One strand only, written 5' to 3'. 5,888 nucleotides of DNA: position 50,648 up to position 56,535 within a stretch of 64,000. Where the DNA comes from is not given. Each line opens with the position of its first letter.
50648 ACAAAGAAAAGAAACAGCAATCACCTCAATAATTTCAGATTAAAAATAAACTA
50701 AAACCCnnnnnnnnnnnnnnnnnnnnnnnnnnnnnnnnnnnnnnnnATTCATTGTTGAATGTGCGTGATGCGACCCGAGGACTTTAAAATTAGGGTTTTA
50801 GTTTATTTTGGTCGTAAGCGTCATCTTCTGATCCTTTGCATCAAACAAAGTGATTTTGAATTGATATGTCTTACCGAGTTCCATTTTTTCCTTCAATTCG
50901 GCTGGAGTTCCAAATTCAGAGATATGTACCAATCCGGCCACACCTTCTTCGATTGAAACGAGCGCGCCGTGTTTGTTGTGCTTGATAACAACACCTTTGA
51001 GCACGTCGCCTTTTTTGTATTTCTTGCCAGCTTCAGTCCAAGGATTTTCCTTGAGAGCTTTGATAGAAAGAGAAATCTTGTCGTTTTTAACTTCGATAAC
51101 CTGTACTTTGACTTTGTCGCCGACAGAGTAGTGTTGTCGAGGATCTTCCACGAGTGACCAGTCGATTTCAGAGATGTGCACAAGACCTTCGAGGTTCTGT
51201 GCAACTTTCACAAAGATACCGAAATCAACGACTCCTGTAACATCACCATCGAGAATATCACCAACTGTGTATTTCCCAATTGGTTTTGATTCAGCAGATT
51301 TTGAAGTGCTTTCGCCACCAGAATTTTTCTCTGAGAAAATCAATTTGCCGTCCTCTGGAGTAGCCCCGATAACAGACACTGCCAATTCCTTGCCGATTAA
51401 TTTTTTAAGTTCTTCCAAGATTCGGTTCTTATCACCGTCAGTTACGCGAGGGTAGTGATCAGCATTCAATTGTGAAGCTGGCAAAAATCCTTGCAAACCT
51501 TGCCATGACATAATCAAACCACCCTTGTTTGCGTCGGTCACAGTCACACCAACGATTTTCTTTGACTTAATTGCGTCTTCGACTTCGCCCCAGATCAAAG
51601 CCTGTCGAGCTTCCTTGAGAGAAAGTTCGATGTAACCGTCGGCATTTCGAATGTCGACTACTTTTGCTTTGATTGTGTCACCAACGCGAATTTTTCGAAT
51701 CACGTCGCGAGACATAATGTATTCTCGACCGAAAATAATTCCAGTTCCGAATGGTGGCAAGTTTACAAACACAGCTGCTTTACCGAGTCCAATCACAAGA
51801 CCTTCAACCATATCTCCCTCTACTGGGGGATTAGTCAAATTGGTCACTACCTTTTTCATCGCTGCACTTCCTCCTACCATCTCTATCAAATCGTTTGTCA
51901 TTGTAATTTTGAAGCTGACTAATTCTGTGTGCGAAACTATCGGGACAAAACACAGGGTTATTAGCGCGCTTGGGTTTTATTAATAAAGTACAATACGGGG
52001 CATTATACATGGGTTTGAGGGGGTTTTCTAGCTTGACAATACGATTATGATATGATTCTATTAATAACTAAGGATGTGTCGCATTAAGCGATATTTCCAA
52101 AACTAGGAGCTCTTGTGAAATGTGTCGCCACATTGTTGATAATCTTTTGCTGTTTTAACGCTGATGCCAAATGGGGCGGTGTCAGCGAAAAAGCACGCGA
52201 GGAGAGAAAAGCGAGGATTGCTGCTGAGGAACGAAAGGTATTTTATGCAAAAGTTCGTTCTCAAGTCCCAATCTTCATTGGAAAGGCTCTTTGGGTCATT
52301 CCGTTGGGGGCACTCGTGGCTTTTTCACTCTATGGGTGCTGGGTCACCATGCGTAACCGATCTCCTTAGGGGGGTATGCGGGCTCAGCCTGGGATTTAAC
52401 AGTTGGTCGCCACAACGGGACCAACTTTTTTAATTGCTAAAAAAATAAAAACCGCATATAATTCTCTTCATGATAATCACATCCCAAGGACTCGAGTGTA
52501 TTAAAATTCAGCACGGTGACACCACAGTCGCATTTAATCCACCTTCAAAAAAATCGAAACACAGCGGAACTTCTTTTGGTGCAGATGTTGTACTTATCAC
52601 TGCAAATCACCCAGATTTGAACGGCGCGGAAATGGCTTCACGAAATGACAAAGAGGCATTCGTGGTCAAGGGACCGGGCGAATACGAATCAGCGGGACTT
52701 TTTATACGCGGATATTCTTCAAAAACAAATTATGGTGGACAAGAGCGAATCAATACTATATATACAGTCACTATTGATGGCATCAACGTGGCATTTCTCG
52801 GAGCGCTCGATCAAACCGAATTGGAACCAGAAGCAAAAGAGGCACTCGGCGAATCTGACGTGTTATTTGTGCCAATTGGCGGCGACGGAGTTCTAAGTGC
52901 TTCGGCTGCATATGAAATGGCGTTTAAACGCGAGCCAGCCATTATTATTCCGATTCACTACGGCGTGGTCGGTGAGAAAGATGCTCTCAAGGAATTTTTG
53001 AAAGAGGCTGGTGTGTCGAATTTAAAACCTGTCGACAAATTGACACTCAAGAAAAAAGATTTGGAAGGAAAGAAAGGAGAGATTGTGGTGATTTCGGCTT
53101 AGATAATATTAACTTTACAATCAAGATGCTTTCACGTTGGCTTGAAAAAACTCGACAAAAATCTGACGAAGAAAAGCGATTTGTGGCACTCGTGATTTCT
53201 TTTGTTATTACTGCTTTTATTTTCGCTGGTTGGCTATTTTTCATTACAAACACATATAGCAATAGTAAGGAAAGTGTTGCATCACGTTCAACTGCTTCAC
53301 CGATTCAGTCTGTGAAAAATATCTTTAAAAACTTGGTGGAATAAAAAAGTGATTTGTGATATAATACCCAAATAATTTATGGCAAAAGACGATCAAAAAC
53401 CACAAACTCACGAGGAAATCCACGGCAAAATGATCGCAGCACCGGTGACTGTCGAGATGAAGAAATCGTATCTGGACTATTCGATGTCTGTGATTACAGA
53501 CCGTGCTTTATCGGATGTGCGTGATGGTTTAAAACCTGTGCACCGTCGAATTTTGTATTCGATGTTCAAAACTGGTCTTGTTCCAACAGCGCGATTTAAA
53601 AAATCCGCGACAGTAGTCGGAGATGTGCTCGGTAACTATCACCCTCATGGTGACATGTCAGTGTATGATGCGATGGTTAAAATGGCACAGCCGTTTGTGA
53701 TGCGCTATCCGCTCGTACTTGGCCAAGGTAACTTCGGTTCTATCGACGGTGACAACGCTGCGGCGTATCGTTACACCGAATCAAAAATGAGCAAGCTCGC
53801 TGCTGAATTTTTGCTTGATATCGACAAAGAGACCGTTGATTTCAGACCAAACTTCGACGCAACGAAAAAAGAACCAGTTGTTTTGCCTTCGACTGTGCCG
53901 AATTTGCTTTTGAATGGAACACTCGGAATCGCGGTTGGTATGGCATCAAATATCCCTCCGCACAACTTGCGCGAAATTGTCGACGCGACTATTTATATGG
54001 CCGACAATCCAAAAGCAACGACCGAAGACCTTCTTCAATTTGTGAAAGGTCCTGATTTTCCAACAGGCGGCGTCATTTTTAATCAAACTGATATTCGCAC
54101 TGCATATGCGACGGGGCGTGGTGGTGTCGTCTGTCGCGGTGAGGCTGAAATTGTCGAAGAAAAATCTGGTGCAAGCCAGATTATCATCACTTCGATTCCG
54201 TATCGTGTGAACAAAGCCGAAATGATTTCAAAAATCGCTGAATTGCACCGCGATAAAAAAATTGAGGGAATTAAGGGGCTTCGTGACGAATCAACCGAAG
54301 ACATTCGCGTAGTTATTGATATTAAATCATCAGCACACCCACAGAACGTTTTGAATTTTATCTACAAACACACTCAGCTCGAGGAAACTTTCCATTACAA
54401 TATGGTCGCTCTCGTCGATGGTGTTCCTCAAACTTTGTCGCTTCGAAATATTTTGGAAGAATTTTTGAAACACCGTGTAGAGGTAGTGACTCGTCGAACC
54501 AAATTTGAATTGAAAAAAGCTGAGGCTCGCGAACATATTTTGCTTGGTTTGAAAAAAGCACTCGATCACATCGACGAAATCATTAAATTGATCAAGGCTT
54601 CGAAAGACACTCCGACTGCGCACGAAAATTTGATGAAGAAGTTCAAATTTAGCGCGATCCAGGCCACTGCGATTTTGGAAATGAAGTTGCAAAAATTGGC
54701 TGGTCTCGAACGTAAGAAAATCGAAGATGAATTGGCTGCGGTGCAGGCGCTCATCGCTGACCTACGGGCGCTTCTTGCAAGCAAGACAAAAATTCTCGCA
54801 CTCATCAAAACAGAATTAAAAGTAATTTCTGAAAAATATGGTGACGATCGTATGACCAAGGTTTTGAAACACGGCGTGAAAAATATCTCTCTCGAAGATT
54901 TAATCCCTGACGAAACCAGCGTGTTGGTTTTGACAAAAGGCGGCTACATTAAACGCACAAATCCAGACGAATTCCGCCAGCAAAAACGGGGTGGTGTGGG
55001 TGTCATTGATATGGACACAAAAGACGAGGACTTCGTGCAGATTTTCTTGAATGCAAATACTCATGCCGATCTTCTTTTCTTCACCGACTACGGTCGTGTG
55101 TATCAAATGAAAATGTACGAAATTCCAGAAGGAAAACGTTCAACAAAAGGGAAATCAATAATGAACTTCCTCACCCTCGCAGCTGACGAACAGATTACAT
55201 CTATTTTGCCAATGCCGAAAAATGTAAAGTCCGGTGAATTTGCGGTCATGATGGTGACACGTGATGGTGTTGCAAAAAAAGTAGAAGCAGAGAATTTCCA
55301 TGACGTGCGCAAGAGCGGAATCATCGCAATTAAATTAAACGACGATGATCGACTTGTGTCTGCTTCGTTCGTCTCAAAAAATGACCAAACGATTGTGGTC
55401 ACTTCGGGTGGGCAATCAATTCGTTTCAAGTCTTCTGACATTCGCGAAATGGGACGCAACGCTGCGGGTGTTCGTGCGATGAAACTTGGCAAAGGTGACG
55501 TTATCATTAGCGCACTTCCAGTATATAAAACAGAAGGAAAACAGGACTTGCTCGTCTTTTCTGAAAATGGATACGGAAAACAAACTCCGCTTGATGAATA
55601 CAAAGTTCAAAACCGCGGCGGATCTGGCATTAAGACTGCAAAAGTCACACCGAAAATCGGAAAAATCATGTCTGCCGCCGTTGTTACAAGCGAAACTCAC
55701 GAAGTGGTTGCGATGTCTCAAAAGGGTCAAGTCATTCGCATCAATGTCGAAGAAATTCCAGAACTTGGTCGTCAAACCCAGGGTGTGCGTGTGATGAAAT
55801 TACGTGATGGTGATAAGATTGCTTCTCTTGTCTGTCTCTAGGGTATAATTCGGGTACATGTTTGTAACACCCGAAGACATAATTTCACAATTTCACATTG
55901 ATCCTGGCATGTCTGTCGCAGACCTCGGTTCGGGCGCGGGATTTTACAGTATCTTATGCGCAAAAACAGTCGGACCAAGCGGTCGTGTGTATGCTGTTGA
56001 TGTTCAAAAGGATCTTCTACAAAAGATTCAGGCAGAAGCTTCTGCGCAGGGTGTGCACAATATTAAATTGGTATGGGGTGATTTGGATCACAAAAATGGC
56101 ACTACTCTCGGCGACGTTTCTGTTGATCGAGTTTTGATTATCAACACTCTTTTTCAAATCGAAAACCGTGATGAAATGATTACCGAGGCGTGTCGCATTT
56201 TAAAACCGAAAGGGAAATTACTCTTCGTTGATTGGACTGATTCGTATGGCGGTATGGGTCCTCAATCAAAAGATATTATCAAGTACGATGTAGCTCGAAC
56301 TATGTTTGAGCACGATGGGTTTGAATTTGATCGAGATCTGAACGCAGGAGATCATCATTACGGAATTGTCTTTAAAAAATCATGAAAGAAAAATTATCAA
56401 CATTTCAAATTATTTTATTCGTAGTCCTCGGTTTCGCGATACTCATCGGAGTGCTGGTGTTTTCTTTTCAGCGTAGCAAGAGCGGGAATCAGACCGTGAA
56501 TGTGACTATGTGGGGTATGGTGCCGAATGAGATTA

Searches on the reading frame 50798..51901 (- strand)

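Call 8: search_protein_families(library=pfam, proteins=[window:50798-51901:-], max_evalue=0.00001)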
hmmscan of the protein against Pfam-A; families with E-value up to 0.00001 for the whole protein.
window:50798-51901:- (367 aa): 4 families
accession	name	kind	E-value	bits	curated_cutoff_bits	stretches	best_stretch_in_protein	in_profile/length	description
PF00575.29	S1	-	3.2e-45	152.8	22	3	211-281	2-74/74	S1 RNA binding domain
PF23459.1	S1_RRP5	-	6e-11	43.2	27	0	295-330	1-36/72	RRP5 S1 domain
PF21710.3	Spt6_S1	-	4.1e-08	33.9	27.5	0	219-282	22-86/91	Spt6, S1/OB domain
PF21543.3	CvfB_2nd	-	1.1e-07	32.2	27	0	70-96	50-75/76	Virulence regulatory factor CvfB, second domain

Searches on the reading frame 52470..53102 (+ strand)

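Call 67: search_protein_families(library=pfam, proteins=[window:52470-53102:+], max_evalue=0.001)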
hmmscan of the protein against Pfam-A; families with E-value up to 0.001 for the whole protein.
window:52470-53102:+ (210 aa): 2 families
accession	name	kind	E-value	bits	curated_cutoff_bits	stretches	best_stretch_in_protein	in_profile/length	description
PF13483.12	Lactamase_B_3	-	6.5e-23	81.9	24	1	3-163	2-160/160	Beta-lactamase superfamily domain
PF12706.13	Lactamase_B_2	-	0.00025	21.1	27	0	97-164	127-200/200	Beta-lactamase superfamily domain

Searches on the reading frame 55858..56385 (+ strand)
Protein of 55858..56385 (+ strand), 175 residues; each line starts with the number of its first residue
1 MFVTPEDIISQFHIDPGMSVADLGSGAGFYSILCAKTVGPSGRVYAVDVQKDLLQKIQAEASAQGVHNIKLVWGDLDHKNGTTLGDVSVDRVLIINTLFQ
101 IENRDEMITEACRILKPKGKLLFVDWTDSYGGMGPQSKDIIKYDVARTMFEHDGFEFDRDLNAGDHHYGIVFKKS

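Call 3: search_protein_families(library=pfam, proteins=[window:55858-56385:+], max_evalue=1)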
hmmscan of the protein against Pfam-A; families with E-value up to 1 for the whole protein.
window:55858-56385:+ (175 aa): 24 families
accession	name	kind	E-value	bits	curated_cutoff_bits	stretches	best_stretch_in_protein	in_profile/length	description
PF13847.12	Methyltransf_31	-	3.1e-18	66.3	27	1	14-125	1-111/145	Methyltransferase domain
PF13649.12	Methyltransf_25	-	3.6e-14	53.6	27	1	20-119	1-97/97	Methyltransferase domain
PF08241.18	Methyltransf_11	-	1.6e-13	51.5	21.2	1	22-123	2-95/95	Methyltransferase domain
PF01209.24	Ubie_methyltran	-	2.2e-09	37.4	20.1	1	15-125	46-153/233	ubiE/COQ5 methyltransferase family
PF05175.20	MTS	-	1.2e-08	35.3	23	1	15-124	30-139/170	Methyltransferase small domain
PF01135.25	PCMT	-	5.5e-08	33.3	20.3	1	12-75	69-132/210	Protein-L-isoaspartate(D-aspartate) O-methyltransferase (PCMT)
PF08242.18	Methyltransf_12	-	1.2e-07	32.8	30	1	22-121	2-98/98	Methyltransferase domain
PF01728.25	FtsJ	-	3.5e-07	30.7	24.1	1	7-69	11-70/181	FtsJ-like methyltransferase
PF08704.16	GCD14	-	3e-05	24.3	26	1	8-76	32-101/247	tRNA methyltransferase complex GCD14 subunit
PF13489.12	Methyltransf_23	-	4.2e-05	23.8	27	1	14-135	20-124/164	Methyltransferase domain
PF01189.24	Methyltr_RsmB-F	-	0.00015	21.9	27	1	23-94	15-85/199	16S rRNA methyltransferase RsmB/F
PF02390.23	Methyltransf_4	-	0.0013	18.6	24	1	19-76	4-60/173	Putative methyltransferase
PF02475.24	TRM5-TYW2_MTfase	-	0.0017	18.8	28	1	15-119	35-131/164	TRM5/TYW2 methyltransferase domain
PF01269.23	Fibrillarin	-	0.0028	17.3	27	1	9-59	64-114/227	Fibrillarin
PF13679.12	Methyltransf_32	-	0.0043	17.5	27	1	16-69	25-82/143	Methyltransferase domain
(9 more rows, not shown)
